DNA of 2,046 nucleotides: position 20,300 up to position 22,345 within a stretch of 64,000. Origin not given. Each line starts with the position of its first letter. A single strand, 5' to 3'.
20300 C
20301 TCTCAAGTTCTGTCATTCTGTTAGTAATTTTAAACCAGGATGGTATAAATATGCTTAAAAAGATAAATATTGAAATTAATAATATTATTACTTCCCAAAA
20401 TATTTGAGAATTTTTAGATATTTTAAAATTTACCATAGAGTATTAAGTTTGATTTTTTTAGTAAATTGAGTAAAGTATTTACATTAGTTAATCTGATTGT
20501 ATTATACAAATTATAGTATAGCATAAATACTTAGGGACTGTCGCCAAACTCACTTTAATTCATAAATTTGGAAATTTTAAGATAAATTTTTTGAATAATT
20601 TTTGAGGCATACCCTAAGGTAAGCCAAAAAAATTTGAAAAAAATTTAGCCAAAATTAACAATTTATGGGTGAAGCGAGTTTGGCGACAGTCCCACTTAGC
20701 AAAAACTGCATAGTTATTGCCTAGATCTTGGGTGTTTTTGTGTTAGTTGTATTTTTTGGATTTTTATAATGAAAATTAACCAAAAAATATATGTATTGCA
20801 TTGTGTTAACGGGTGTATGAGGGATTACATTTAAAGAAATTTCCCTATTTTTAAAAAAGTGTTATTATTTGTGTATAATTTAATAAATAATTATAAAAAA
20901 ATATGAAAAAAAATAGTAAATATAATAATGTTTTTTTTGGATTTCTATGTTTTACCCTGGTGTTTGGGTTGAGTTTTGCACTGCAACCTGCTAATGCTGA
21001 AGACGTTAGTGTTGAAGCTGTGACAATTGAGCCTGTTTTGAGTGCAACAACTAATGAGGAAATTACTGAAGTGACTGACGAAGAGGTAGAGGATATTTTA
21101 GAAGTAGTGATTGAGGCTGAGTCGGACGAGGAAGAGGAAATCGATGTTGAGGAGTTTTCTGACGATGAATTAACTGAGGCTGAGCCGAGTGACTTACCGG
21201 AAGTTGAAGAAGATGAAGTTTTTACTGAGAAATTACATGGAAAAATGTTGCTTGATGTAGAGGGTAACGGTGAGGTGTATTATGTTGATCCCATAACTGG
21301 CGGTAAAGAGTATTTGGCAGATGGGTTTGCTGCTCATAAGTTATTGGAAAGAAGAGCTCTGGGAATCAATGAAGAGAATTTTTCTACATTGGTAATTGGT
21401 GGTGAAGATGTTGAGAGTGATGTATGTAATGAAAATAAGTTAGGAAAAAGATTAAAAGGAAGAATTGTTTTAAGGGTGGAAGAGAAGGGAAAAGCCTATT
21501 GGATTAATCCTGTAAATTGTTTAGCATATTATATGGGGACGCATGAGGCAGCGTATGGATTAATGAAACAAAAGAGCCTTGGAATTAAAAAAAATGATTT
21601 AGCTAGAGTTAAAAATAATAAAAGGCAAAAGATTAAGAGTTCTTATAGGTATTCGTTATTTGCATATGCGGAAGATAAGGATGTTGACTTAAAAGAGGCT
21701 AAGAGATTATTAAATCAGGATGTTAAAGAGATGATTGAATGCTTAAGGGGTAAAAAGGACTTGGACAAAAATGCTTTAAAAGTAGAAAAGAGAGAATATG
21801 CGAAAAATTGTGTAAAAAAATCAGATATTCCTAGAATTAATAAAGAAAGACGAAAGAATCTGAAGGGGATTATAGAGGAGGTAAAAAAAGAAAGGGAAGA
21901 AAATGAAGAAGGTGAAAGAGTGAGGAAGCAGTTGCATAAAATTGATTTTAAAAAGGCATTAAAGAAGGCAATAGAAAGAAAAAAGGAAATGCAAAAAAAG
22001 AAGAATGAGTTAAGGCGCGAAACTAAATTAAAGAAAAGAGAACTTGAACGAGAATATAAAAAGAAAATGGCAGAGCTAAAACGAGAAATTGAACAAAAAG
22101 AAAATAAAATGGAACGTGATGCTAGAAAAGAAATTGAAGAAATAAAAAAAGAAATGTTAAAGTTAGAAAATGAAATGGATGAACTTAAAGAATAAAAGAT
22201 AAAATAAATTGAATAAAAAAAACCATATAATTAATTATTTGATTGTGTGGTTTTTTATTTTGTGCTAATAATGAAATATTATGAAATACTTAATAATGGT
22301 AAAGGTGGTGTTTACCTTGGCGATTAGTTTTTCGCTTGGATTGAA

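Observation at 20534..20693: New 160-bp MITE family with 18-bp TIRs and 5-bp target-site duplications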

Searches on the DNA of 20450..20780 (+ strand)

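Call 79: search_rna_families(source=window, start=20450, end=20780, threshold=evalue, max_evalue=1)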
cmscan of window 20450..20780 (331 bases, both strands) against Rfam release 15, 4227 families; matches with E-value up to 1: 5.
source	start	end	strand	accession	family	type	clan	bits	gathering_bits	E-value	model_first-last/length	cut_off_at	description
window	20530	20695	-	RF04127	MIR8007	Gene; miRNA;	-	35.8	195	2.5e-05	1-226/226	no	MIR8007 microRNA precursor family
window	20520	20702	+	RF04150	MIR2655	Gene; miRNA;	-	26.4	122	0.034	1-267/267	no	MIR2655 microRNA precursor family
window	20461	20509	+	RF04004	mir-7940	Gene; miRNA;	-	21.4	80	0.05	1-57/57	no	mir-7940 microRNA precursor family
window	20540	20685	+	RF04087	MIR5565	Gene; miRNA;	-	19.5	80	0.098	1-109/109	no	MIR5565 microRNA precursor family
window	20542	20687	-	RF04087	MIR5565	Gene; miRNA;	-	17.8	80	0.29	1-109/109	no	MIR5565 microRNA precursor family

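Call 82: search_dna_similar(query=window:20534-20693:+, collection=plasmids, mode=distant, max_evalue=0.01, max_rows=10)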
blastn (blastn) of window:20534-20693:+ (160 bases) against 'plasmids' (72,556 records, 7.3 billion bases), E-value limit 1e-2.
No match.

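Call 83: search_dna_similar(query=window:20534-20693:+, collection=phages, mode=distant, max_evalue=0.01, max_rows=10)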
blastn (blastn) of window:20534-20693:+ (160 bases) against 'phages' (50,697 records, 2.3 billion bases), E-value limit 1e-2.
No match.
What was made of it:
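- Tried and rejected: Plasmid and phage blastn with the 160-bp unit (calls 82, 83).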

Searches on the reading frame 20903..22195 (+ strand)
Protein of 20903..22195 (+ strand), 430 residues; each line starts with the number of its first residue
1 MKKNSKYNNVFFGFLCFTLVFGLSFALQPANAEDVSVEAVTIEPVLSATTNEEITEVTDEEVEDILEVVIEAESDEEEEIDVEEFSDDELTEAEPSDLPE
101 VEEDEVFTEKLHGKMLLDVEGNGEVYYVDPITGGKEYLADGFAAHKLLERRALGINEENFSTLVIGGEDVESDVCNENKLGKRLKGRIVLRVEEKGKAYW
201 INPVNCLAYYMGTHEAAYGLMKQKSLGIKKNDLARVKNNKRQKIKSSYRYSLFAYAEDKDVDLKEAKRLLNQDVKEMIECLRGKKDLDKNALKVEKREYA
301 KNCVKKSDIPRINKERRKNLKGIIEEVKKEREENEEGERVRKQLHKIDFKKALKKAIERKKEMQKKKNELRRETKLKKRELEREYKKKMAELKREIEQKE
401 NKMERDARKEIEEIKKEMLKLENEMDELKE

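Call 18: find_encoding_contigs(protein=window:20903-22195:+, flank=10000, max_places=6)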
Protein window:20903-22195:+ (430 aa): 17 contigs read that carry it; 6 places shown.
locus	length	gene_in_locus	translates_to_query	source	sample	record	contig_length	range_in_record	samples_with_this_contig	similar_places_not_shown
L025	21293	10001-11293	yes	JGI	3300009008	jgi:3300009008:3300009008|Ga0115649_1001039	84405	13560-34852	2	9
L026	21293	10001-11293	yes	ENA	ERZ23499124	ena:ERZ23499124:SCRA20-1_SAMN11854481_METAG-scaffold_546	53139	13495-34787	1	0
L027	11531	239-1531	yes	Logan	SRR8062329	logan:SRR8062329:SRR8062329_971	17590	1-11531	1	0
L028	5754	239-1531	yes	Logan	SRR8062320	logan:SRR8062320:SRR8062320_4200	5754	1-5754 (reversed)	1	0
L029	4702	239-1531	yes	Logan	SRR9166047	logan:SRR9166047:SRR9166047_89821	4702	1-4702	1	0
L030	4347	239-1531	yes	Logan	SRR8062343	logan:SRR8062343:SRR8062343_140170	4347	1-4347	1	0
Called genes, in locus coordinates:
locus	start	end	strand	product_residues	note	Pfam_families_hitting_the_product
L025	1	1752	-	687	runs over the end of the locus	PF01471:PG_binding_1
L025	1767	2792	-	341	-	PF02776:TPP_enzyme_N (weak), PF01855:POR_N, PF17147:PFOR_II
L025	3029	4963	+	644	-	PF16177:ACAS_N, PF00501:AMP-binding, PF13193:AMP-binding_C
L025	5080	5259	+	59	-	-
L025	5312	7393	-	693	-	PF00990:GGDEF, PF00563:EAL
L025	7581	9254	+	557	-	PF21623:HK_sensor_dom_bact, PF13581:HATPase_c_2 (weak), PF02518:HATPase_c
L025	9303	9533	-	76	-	-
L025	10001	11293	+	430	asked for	-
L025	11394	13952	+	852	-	PF00932:LTD, PF00801:PKD, PF18911:PKD_4, PF00932:LTD, PF01336:tRNA_anti-codon (faint)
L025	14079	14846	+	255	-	PF00142:Fer4_NifH (weak), PF01656:CbiA, PF02374:ArsA_ATPase (weak), PF06564:CBP_BcsQ (weak), PF09140:MipZ (faint), PF10609:ParA, PF13614:AAA_31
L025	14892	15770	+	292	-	PF02195:ParB_N, PF17762:HTH_ParB, PF23552:ParB_C (weak)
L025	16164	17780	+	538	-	PF13567:DUF4131, PF03772:Competence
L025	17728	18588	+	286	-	PF00753:Lactamase_B, PF23023:Anti-Pycsar_Apyc1 (weak)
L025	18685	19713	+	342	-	PF00044:Gp_dh_N, PF02800:Gp_dh_C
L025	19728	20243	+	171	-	PF06785:UPF0242 (weak)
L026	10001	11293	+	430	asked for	-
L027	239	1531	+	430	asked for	-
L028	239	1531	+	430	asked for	-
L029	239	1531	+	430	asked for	-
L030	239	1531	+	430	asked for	-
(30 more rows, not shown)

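Call 29: search_protein_families(library=pfam, proteins=[window:20903-22195:+])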
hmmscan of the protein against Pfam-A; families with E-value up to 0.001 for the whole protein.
window:20903-22195:+ (430 aa): 0 families
